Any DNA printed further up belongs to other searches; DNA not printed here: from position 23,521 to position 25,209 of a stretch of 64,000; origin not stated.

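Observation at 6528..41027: A second dispersed GC-rich intergenic repeat family: six copies in 64 kb, always intergenic, with conserved blocks and variable internal segments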

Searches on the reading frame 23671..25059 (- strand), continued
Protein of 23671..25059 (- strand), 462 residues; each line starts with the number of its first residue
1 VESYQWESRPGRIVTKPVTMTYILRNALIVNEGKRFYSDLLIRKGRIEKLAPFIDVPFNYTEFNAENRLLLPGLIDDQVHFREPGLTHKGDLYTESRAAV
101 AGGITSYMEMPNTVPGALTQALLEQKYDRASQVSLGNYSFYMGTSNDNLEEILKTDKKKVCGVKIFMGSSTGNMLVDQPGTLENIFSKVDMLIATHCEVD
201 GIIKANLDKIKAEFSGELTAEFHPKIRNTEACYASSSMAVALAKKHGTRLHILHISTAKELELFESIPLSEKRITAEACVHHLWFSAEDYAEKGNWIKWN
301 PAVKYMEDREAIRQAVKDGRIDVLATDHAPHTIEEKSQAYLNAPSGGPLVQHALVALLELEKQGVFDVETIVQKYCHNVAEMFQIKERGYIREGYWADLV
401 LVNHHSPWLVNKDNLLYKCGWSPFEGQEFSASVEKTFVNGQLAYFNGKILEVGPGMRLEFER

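Call 69: list_cluster_members(proteins=[P0001, P0007, P0005])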
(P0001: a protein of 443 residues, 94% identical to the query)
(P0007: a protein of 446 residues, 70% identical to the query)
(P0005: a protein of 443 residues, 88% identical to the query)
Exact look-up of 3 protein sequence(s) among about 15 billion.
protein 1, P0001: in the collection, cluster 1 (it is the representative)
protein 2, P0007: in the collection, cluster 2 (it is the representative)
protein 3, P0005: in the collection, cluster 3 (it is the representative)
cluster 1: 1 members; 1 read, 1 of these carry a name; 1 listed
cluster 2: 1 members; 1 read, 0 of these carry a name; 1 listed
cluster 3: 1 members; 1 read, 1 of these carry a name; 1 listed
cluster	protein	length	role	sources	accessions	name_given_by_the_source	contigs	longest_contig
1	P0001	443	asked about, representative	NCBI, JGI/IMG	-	dihydroorotase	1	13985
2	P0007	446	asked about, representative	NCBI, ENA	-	-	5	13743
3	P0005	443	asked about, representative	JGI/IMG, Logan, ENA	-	dihydroorotase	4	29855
